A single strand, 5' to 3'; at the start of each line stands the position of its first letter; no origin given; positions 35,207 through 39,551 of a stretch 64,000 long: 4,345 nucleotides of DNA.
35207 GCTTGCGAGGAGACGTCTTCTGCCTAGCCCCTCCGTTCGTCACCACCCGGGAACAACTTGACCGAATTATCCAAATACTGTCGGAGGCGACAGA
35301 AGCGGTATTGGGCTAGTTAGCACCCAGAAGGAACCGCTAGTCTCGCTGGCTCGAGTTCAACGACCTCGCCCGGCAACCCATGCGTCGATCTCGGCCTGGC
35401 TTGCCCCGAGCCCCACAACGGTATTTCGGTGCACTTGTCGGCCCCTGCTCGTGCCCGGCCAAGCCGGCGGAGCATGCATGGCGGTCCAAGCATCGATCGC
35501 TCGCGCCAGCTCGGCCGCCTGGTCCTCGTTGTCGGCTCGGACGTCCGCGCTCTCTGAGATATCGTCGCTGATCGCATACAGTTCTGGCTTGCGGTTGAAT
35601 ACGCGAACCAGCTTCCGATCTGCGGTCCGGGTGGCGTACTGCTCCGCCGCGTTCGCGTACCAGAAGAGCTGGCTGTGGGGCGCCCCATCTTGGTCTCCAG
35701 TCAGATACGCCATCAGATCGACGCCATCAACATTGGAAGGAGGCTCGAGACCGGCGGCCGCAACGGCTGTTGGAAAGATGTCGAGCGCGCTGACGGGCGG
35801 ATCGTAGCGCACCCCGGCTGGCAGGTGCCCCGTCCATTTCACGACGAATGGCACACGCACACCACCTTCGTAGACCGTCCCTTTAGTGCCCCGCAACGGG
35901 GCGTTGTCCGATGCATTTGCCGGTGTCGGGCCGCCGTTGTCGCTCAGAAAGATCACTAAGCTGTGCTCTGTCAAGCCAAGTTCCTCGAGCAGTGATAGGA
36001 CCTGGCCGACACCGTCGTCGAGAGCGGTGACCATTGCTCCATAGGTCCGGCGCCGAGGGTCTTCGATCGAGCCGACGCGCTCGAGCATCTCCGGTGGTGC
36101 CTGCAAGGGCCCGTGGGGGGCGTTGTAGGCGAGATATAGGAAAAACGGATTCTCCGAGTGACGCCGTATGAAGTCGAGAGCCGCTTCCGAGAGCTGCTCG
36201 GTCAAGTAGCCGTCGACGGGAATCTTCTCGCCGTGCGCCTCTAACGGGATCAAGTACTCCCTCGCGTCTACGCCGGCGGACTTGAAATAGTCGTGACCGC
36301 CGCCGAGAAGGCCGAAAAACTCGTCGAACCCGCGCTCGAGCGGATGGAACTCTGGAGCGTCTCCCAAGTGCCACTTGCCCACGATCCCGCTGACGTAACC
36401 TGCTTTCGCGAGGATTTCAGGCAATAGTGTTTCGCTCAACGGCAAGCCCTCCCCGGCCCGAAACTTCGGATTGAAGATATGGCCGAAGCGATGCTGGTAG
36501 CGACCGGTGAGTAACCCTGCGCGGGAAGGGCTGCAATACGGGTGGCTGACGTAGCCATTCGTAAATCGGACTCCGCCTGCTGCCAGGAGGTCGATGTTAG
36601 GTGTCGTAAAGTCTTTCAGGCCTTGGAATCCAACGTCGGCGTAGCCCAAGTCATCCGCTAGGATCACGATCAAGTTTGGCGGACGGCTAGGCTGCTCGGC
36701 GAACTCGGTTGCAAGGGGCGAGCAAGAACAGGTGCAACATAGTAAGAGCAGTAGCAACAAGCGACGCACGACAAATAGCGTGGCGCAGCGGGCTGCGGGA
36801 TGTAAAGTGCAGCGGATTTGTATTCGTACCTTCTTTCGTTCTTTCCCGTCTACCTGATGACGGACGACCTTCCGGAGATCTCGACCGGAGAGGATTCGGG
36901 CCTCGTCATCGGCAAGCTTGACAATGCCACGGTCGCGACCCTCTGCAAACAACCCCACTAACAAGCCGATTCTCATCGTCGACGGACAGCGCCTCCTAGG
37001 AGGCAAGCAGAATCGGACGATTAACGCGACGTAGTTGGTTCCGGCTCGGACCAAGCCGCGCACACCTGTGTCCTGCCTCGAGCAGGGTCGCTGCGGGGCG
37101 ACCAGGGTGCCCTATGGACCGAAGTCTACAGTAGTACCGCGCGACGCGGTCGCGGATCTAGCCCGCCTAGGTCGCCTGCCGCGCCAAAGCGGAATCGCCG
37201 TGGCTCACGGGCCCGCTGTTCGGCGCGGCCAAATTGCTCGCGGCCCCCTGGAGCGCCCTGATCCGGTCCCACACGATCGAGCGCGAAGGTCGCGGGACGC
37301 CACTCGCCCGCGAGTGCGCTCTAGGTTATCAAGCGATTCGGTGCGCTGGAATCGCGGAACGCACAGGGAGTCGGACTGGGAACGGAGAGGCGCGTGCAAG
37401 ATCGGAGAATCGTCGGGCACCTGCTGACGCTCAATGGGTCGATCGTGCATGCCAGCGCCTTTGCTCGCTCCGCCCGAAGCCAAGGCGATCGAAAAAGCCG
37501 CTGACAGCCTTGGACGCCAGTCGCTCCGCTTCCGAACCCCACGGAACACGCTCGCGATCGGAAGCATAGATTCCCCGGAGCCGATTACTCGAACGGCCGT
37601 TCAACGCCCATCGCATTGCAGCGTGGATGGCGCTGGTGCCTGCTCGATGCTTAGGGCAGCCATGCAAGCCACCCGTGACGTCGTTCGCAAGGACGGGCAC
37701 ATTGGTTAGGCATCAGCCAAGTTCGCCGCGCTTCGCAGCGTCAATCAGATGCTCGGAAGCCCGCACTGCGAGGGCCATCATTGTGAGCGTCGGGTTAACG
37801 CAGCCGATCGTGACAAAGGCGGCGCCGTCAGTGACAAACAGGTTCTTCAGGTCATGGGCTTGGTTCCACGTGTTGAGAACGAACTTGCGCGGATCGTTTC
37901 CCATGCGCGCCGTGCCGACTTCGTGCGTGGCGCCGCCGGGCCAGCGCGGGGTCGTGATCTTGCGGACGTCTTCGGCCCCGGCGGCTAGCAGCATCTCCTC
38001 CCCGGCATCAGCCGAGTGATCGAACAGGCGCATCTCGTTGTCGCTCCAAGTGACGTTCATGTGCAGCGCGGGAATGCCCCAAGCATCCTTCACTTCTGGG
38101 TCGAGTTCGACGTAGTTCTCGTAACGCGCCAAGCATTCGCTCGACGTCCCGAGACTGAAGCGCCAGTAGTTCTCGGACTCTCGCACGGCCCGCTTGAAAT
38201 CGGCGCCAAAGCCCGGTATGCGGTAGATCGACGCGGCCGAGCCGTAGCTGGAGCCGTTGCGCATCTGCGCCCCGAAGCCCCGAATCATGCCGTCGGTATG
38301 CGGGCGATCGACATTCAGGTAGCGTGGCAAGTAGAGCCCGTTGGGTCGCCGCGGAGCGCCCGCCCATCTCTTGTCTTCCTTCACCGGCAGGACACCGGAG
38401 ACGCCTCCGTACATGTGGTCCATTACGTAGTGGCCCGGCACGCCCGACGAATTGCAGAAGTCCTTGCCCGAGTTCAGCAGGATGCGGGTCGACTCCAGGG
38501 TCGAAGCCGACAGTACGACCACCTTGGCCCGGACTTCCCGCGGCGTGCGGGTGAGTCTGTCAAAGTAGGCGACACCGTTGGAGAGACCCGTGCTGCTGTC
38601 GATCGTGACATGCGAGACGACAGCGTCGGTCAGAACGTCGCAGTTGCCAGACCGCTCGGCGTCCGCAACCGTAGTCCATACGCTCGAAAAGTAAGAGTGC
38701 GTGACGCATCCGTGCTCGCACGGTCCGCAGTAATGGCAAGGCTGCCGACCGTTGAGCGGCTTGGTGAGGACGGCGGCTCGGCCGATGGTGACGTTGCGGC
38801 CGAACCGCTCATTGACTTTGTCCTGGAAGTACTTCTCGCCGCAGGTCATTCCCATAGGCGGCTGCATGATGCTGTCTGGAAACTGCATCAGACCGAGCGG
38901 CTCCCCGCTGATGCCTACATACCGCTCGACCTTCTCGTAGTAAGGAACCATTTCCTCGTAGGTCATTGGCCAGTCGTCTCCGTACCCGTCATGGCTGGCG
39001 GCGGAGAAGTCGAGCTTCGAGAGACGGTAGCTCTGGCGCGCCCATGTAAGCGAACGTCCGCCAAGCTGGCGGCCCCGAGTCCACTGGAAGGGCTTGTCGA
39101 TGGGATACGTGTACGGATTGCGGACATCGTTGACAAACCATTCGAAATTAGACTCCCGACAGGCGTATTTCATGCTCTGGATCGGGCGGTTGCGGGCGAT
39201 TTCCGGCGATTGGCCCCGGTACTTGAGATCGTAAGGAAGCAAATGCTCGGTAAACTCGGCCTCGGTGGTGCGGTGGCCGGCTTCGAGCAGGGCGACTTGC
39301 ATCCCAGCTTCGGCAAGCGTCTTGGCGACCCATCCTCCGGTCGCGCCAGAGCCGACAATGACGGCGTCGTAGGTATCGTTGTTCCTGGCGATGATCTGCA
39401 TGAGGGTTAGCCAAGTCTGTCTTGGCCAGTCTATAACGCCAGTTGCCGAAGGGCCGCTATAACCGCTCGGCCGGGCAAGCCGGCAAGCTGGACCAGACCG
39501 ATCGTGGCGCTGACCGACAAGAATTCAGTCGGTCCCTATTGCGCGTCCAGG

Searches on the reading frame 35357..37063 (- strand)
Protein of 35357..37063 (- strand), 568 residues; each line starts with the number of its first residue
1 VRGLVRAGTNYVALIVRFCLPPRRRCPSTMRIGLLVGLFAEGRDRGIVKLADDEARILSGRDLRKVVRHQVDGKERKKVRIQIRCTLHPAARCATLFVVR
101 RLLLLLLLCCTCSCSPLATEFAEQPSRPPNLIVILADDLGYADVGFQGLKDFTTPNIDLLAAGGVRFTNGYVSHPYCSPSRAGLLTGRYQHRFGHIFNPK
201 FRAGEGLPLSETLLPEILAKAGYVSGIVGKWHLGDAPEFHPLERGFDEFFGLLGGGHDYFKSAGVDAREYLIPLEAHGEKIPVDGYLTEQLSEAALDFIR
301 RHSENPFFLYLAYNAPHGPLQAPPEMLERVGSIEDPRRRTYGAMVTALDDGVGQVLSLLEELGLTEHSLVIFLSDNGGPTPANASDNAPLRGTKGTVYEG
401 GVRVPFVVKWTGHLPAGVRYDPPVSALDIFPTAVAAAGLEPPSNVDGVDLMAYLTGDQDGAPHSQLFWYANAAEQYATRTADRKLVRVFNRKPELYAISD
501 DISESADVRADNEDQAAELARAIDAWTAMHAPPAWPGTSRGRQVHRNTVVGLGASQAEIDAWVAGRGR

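Call 84: search_protein_families(library=pfam, proteins=[window:35357-37063:-], max_evalue=0.00001)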
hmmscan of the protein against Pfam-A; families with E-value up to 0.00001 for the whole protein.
window:35357-37063:- (568 aa): 2 families
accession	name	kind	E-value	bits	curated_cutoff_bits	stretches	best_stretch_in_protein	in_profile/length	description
PF00884.28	Sulfatase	-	2.3e-65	221.3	25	1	129-438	1-300/301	Sulfatase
PF16347.10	SGSH_C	-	1.2e-09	38.9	29.3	1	394-515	8-138/154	N-sulphoglucosamine sulphohydrolase, C-terminal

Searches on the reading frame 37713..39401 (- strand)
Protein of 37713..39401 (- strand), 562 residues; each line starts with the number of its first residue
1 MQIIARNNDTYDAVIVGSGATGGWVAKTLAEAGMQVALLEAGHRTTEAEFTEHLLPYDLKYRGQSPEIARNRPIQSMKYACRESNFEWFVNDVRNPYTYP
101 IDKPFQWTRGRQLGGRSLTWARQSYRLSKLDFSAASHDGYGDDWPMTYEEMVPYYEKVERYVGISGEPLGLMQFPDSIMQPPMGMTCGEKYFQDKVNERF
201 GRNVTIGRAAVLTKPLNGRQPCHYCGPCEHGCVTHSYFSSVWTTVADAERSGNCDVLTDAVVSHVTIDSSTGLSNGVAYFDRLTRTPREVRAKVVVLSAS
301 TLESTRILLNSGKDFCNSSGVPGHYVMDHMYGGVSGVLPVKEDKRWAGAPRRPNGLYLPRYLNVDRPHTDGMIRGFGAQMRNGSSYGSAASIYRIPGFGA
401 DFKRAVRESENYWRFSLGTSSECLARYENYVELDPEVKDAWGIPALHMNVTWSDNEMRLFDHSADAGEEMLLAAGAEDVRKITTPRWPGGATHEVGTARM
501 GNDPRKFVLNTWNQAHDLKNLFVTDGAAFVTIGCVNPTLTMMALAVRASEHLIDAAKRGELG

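Call 84: search_protein_families(library=pfam, proteins=[window:37713-39401:-], max_evalue=0.00001)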
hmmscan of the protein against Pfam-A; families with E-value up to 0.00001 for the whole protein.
window:37713-39401:- (562 aa): 2 families
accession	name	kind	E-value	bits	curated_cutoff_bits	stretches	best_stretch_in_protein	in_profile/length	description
PF05199.19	GMC_oxred_C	-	8e-20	72.3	24.6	1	428-545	4-139/139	GMC oxidoreductase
PF00732.25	GMC_oxred_N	-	4.1e-12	46.8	23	1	24-312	14-201/218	GMC oxidoreductase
